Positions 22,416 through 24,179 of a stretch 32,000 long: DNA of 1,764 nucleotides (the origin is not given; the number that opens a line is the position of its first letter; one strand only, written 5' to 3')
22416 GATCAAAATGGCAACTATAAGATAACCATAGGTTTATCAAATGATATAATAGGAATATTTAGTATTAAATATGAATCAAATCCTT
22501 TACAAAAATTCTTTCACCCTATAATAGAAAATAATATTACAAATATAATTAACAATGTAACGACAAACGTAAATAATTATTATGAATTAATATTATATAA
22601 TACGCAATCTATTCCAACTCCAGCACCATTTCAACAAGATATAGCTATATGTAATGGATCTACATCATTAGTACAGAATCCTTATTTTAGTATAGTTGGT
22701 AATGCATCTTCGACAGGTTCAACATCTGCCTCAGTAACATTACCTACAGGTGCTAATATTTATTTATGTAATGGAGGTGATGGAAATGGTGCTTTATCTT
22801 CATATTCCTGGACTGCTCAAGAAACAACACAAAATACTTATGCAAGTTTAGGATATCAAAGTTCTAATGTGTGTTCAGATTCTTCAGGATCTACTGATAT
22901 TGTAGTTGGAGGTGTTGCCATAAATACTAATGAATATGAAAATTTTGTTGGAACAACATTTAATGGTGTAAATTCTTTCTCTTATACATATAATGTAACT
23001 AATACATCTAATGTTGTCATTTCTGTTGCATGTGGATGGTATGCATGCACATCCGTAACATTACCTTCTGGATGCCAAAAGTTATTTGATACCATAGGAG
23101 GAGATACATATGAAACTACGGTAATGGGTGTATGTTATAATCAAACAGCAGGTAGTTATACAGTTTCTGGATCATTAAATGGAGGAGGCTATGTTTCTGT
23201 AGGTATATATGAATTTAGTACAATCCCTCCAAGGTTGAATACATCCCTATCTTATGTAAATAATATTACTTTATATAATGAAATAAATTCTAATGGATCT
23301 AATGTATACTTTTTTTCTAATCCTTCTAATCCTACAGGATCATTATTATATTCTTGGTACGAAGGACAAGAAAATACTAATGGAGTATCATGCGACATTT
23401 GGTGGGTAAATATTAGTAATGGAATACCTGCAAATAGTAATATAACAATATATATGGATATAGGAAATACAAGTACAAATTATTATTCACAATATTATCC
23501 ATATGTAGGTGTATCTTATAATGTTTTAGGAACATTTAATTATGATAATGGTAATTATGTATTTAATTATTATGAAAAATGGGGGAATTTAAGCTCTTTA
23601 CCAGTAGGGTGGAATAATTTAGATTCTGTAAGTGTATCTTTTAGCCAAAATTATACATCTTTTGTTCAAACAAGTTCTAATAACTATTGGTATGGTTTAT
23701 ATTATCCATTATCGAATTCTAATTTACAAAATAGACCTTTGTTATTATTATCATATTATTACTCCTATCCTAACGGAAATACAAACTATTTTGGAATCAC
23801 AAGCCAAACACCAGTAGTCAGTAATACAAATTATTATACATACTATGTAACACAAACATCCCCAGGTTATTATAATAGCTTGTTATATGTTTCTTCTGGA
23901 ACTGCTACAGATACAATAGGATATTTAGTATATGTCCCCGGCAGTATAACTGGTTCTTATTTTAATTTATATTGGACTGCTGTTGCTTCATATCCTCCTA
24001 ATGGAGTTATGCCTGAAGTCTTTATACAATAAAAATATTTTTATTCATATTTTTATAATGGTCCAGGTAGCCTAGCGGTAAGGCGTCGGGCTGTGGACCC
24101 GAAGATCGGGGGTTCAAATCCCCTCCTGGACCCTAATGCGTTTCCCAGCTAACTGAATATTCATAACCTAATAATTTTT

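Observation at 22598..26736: Perfect 1,416-bp direct repeat puts the same 472-aa extracellular module into two neighbouring surface-protein genes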

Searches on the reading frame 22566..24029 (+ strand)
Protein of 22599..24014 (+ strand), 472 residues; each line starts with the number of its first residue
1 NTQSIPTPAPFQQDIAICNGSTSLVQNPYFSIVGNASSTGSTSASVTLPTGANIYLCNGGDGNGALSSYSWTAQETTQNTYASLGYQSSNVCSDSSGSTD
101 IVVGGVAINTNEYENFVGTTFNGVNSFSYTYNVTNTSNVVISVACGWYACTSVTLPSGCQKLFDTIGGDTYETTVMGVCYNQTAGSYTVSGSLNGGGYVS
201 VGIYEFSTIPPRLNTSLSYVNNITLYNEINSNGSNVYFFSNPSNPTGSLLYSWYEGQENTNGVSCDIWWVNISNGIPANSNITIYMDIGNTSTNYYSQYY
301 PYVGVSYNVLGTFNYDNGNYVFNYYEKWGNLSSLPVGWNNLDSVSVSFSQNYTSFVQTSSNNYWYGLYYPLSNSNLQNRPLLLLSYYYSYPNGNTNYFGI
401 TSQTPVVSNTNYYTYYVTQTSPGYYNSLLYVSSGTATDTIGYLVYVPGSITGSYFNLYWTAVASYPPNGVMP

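Call 9: search_solved_structures(query=window:22599-24014:+, max_evalue=1)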
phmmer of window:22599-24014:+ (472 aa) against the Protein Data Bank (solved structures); distinct sequences matched with E-value up to 1: 1.
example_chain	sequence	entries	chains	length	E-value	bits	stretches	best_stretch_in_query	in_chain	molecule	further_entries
1rtt_A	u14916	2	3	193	0.7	12.2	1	189-228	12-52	conserved hypothetical protein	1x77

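Call 10: find_homologous_proteins(query=window:22599-24014:+, max_evalue=0.001)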
Query window:22599-24014:+ (472 aa): 325 proteins with E <= 0.001 among 8000 candidates; the best 120 are listed.
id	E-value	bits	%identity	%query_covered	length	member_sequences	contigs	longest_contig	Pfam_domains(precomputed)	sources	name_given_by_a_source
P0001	0.0e+0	1027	100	100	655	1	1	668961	-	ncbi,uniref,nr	ncbi:hypothetical protein MJ1_0774 [Nanobdella aerobiophila]|uniref:Uncharacterized protein n=1 Tax=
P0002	1.0e-107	379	63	68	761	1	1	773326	-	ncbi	ncbi:hypothetical protein YN1_6470 [Nanoarchaeota archaeon]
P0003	2.6e-93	332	53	77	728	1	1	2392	-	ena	-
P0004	3.8e-92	328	54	75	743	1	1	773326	-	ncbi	ncbi:hypothetical protein YN1_3250 [Nanoarchaeota archaeon]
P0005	1.1e-90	323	58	68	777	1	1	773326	-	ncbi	ncbi:hypothetical protein YN1_8890 [Nanoarchaeota archaeon]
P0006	4.9e-89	318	61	55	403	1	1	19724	-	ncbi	ncbi:MAG: hypothetical protein ACP5G1_00855, partial [Nanopusillaceae archaeon]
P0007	7.8e-84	301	62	38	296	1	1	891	-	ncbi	ncbi:MAG: hypothetical protein ACP5G1_04750, partial [Nanopusillaceae archaeon]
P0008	1.3e-77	280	40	55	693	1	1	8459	-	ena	-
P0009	2.4e-60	223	48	39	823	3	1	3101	-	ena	-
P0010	7.4e-59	218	49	68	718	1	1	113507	-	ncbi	ncbi:MAG: hypothetical protein ACP5GJ_00430 [Nanopusillaceae archaeon]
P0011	1.1e-46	178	57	37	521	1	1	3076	-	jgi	-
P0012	3.2e-46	177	62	31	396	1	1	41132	-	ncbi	ncbi:DUF2341 domain-containing protein, partial [Candidatus Nanobsidianus stetteri]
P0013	1.0e-45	175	41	15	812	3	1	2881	-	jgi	-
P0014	1.7e-45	174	56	38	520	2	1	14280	-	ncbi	ncbi:MAG: hypothetical protein RXN31_02580 [Candidatus Nanopusillus acidilobi]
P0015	4.3e-45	173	75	5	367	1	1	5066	-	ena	-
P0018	1.1e-44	172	55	38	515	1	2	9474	-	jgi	-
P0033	8.3e-39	152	76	21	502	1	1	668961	-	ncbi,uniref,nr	ncbi:hypothetical protein MJ1_0547 [Nanobdella aerobiophila]|uniref:Uncharacterized protein n=1 Tax=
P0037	4.9e-38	150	58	32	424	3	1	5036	-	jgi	-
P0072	2.2e-34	138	59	26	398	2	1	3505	PF10102.15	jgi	-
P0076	4.3e-34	137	56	29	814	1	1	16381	-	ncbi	ncbi:MAG: hypothetical protein RXQ68_02845 [Candidatus Nanopusillus sp.]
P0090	1.6e-33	135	40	49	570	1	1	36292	PF13385.14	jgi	jgi:hypothetical protein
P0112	9.0e-33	132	58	25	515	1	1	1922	PF10102.15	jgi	-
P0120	1.2e-32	132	60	25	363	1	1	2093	PF10102.15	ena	-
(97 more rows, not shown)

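Call 23: find_encoding_contigs(protein=P0002, flank=10000, max_places=2)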
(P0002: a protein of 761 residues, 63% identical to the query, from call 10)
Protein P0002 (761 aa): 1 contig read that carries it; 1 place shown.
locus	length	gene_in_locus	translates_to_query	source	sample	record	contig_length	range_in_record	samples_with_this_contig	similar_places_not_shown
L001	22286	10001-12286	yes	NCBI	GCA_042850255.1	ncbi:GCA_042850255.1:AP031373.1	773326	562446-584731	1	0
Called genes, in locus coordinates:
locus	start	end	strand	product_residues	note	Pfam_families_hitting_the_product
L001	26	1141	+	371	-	PF13439:Glyco_transf_4 (weak), PF20706:GT4-conflict, PF00534:Glycos_transf_1, PF13692:Glyco_trans_1_4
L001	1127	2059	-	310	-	-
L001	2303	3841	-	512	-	PF01336:tRNA_anti-codon, PF00152:tRNA-synt_2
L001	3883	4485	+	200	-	PF01914:MarC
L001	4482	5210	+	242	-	PF01135:PCMT, PF01209:Ubie_methyltran (weak), PF08704:GCD14, PF00398:RrnaAD (weak), PF13847:Methyltransf_31, PF08241:Methyltransf_11 (weak), PF08242:Methyltransf_12 (faint), PF13649:Methyltransf_25 (weak)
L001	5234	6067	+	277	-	PF01261:AP_endonuc_2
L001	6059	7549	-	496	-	-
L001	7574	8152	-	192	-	PF01949:Endo_dU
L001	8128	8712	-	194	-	PF09335:VTT_dom (weak)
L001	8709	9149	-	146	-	PF26602:HVO_2718_N, PF12844:HTH_19, PF01381:HTH_3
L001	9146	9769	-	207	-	-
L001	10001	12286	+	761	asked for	-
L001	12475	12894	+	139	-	PF01201:Ribosomal_S8e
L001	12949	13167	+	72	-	PF01423:LSM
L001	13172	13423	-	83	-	PF05239:PRC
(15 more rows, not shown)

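Call 24: find_encoding_contigs(protein=P0010, flank=10000, max_places=2)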
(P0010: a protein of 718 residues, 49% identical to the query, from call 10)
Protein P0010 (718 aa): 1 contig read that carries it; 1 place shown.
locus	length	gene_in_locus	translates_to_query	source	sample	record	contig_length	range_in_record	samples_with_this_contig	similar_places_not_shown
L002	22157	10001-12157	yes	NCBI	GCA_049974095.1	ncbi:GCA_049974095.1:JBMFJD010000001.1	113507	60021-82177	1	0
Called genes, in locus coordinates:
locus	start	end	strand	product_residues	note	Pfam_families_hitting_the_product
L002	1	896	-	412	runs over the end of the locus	PF01676:Metalloenzyme, PF10143:PhosphMutase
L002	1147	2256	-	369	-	-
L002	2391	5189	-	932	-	PF03477:ATP-cone, PF00317:Ribonuc_red_lgN, PF02867:Ribonuc_red_lgC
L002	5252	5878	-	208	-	PF00149:Metallophos, PF12850:Metallophos_2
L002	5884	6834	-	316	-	PF17835:NOG1_N (weak), PF01926:MMR_HSR1, PF02421:FeoB_N, PF06858:NOG1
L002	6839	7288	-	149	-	PF27746:Small_heat_shock_put (weak), PF00011:HSP20, PF17886:ArsA_HSP20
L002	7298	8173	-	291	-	PF01875:Memo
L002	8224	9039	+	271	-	PF02934:GatB_N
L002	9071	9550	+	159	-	PF01917:Flagellin_arch-type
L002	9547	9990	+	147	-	-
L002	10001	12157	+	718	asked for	-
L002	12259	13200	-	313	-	PF09376:NurA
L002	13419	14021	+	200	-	PF17144:Ribosomal_L5e, PF00861:Ribosomal_L18p (weak), PF17144:Ribosomal_L5e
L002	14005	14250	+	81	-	-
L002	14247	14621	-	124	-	PF00410:Ribosomal_S8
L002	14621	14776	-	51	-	PF00253:Ribosomal_S14 (weak)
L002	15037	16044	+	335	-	PF04312:DUF460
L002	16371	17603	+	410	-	PF05673:DUF815 (faint), PF01637:ATPase_2 (weak), PF13401:AAA_22, PF00004:AAA, PF22703:Cdc6_lid, PF09079:WHD_Cdc6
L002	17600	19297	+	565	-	PF00149:Metallophos, PF04042:DNA_pol_E_B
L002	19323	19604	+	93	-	PF13656:RNA_pol_L_2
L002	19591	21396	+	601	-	PF01850:PIN, PF00437:T2SSE (weak), PF20720:nSTAND3 (weak), PF13238:AAA_18 (faint)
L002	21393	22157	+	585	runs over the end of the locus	PF04068:Fer4_RLI (weak), PF12838:Fer4_7 (weak), PF13237:Fer4_10 (faint), PF00037:Fer4, PF12837:Fer4_6, PF02463:SMC_N (weak), PF00005:ABC_tran, PF00005:ABC_tran, +6 more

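Call 28: predict_structure(alignment_id=A1)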
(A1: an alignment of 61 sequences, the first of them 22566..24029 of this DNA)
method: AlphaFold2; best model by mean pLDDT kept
length: 488 residues; sequences in the alignment: 61
mean_pLDDT: 69.5   pTM: 0.52
mean pLDDT of the five models: 69.5, 69.2, 67.4, 64.1, 62.6
residues with pLDDT >= 90: 112; 70-90: 162; 50-70: 80; < 50: 134
segments of 3 or more residues with pLDDT < 50: 34-39, 222-227, 310-337, 380-400, 404-460, 470-482
pLDDT, mean of each block of 10 residues (from residue 1): 72 81 82 47 77 71 87 82 71 90 83 87 83 96 92 95 96 90 93 94 95 87 50 85 88 89 80 79 86 91 73 39 38 45 66 69 67 57 41 44 41 30 35 33 37 44 56 36 50
secondary structure, 60 per line:
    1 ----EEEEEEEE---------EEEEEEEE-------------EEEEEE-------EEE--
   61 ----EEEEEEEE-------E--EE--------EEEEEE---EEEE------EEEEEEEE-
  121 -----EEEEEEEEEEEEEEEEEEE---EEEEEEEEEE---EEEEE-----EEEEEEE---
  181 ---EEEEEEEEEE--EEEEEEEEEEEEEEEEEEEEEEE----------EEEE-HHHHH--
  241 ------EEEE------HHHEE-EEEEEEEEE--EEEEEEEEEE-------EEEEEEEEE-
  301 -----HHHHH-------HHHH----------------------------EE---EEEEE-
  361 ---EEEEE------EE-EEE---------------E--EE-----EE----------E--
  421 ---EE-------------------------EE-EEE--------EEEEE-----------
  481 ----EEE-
elements in order: E5-12 E22-29 E43-48 E56-58 E65-72 E93-98 E102-105 E112-119 E126-144 E148-157 E161-165 E171-177 E184-193 E196-218 E229-232 H234-238 E247-250 E263-271 E274-283 E291-299 H306-310 H318-321 E355-359 E364-368 E378-380 E454-456 E465-469 E485-487

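Call 32: fold_search(model_id=the predicted structure, library=pdb)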
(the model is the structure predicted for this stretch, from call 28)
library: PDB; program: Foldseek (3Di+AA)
matches with E <= 10: 870; with E <= 0.001: 0
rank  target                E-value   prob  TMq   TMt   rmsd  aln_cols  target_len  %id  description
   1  7vrp_A                2.4e-03  0.08  0.07  0.08  28.6       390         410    9  Structure of infectious bursal disease virus Gx strain (released 2022-03-30)
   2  7vrn_I                2.8e-03  0.11  0.09  0.10  26.1       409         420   11  Structure of infectious bursal disease virus Gt strain (released 2022-03-30)
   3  6a48                  3.9e-03  0.13  0.11  0.09  26.8       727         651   11  Crystal structure of reelin N-terminal region (released 2019-06-19)
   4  6wpx_B                5.3e-03  0.94  0.15  0.16  18.1       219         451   13  Crystal structure of Bacillus licheniformis lipase BlEst2 in propetide form (released 2021-06-09)
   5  2df7_J                5.3e-03  0.10  0.09  0.10  25.5       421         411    8  Crystal structure of infectious bursal disease virus VP2 subviral particle (released 2006-06-27)
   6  7vrn_A                5.8e-03  0.08  0.08  0.09  25.9       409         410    9  Structure of infectious bursal disease virus Gt strain (released 2022-03-30)
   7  6wpx_A                6.5e-03  0.93  0.15  0.16  17.5       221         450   13  Crystal structure of Bacillus licheniformis lipase BlEst2 in propetide form (released 2021-06-09)
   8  8xcg_J                6.5e-03  0.11  0.08  0.06  25.2       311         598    8  Tail tip complex of bacteriophage lambda in the open state (released 2024-05-01)
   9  2df7_K                7.2e-03  0.18  0.12  0.14  24.4       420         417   10  Crystal structure of infectious bursal disease virus VP2 subviral particle (released 2006-06-27)
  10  2df7_O                7.2e-03  0.09  0.09  0.10  25.2       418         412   10  Crystal structure of infectious bursal disease virus VP2 subviral particle (released 2006-06-27)
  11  2df7_N                7.6e-03  0.11  0.10  0.11  25.1       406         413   11  Crystal structure of infectious bursal disease virus VP2 subviral particle (released 2006-06-27)
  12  7vrn_L                7.6e-03  0.08  0.09  0.10  29.4       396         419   10  Structure of infectious bursal disease virus Gt strain (released 2022-03-30)
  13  7vrp_C                8.8e-03  0.07  0.09  0.09  26.7       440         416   11  Structure of infectious bursal disease virus Gx strain (released 2022-03-30)
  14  2df7_Q                9.3e-03  0.16  0.12  0.14  23.4       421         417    9  Crystal structure of infectious bursal disease virus VP2 subviral particle (released 2006-06-27)
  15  3pvm_B                1.0e-02  0.16  0.12  0.06  29.3       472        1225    8  Structure of Complement C5 in Complex with CVF (released 2011-01-19)
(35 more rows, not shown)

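Call 33: search_protein_families(library=pfam, alignment_id=A1, max_evalue=0.01)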
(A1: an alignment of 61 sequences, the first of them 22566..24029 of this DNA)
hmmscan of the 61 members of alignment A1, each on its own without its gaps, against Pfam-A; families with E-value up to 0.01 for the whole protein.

A. member 1, window:22566-24029:+ (488 aa): 0 families

B. families by the number of members that match (of 61 scanned): 7 families
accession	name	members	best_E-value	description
PF10102.14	DUF2341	10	2e-07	Domain of unknown function (DUF2341)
PF07790.16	Pilin_N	9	8.5e-05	Archaeal Type IV pilin, N-terminal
PF01917.21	Arch_flagellin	5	1e-05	Archaebacterial flagellin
PF10633.15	NPCBM_assoc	2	0.0035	NPCBM-associated, NEW3 domain of alpha-galactosidase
PF13385.13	Laminin_G_3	1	2e-16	Concanavalin A-like lectin/glucanases superfamily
PF14524.12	Wzt_C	1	0.005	Wzt C-terminal domain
PF16411.10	SusF_SusE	1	0.0077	Outer membrane protein SusF_SusE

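Call 37: find_encoding_contigs(protein=P0005, flank=6000, max_places=1)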
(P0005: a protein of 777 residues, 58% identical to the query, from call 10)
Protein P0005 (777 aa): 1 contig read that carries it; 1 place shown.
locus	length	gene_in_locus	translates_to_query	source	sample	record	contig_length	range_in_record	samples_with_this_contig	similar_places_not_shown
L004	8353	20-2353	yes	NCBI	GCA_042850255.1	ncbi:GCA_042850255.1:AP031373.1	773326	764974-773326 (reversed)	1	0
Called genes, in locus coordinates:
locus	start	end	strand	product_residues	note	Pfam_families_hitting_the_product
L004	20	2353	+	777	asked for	-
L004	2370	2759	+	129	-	-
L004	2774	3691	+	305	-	PF02463:SMC_N (faint), PF00005:ABC_tran, PF13304:AAA_21 (weak), PF13732:DrrA1-3_C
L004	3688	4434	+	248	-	PF01061:ABC2_membrane, PF12698:ABC2_membrane_3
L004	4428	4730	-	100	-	-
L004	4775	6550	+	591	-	PF00009:GTP_EFTU, PF01926:MMR_HSR1 (weak), PF03144:GTP_EFTU_D2, PF11987:IF-2, PF14578:GTP_EFTU_D4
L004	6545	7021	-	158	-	-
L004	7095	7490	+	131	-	PF01092:Ribosomal_S6e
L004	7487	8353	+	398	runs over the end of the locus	PF00814:TsaD, PF22521:HypF_C_2 (weak)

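Call 38: find_encoding_contigs(protein=P0004, flank=6000, max_places=1)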
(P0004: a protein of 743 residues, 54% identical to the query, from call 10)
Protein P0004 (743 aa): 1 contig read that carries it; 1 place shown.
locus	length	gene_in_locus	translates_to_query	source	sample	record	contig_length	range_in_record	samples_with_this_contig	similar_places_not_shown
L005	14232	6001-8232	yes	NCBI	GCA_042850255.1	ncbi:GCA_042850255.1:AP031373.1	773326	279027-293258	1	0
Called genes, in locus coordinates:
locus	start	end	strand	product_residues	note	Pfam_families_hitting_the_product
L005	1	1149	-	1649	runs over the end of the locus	PF03477:ATP-cone, PF00317:Ribonuc_red_lgN, PF02867:Ribonuc_red_lgC, PF14528:LAGLIDADG_3, PF02867:Ribonuc_red_lgC, PF14890:Intein_splicing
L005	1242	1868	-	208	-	PF00149:Metallophos, PF12850:Metallophos_2, PF14582:Metallophos_3 (faint)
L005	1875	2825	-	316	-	PF17835:NOG1_N, PF01926:MMR_HSR1, PF02421:FeoB_N, PF04548:AIG1 (weak), PF06858:NOG1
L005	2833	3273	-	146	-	PF27746:Small_heat_shock_put (weak), PF00011:HSP20, PF17886:ArsA_HSP20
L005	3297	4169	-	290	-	PF01875:Memo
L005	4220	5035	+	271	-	PF02934:GatB_N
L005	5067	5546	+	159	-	PF01917:Flagellin_arch-type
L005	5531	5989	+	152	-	-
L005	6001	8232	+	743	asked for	-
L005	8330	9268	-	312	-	PF09376:NurA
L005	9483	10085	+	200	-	PF17144:Ribosomal_L5e, PF00861:Ribosomal_L18p, PF17144:Ribosomal_L5e (weak)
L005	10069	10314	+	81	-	-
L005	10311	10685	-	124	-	PF00410:Ribosomal_S8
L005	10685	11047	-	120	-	PF00253:Ribosomal_S14 (weak)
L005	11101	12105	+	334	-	PF04312:DUF460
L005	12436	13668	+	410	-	PF00308:Bac_DnaA (faint), PF05673:DUF815 (faint), PF13401:AAA_22 (weak), PF00004:AAA, PF22703:Cdc6_lid, PF09079:WHD_Cdc6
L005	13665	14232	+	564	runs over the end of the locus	PF00149:Metallophos, PF04042:DNA_pol_E_B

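Call 42: search_protein_families(library=pfam, proteins=[P0090, P0037, P0076, P0033], max_evalue=1)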
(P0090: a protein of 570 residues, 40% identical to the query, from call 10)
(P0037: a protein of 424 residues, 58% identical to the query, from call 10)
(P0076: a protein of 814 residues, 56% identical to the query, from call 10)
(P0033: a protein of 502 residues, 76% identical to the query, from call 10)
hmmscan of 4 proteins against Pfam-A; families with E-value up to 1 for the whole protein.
P0090 (570 aa): 1 family
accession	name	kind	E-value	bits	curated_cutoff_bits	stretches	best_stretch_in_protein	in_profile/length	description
PF13385.13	Laminin_G_3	-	2e-16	60.9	27.6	1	381-520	2-150/151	Concanavalin A-like lectin/glucanases superfamily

P0037 (424 aa): 1 family
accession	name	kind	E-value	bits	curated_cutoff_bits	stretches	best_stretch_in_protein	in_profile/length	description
PF14524.12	Wzt_C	-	0.005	17.3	30.4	1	107-140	77-110/143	Wzt C-terminal domain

P0076 (814 aa): 4 families
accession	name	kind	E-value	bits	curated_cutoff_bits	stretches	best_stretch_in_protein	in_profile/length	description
PF10633.15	NPCBM_assoc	-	0.0067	17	24.4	1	388-461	3-77/78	NPCBM-associated, NEW3 domain of alpha-galactosidase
PF16411.10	SusF_SusE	-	0.0077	17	27.5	0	450-483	79-112/167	Outer membrane protein SusF_SusE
PF24392.2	Parb-CE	-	0.19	12.1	23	1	719-751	14-46/147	ParB CE domain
PF23667.1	CUB_CDCP1_1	-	0.21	11.9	27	1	371-418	13-59/72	CDCP1 CUB domain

P0033 (502 aa): 1 family
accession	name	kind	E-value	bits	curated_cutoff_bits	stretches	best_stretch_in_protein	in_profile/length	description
PF07790.16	Pilin_N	-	8.5e-05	23.8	25.2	1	3-72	2-60/78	Archaeal Type IV pilin, N-terminal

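Call 45: find_encoding_contigs(protein=P0033, flank=5000, max_places=1)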
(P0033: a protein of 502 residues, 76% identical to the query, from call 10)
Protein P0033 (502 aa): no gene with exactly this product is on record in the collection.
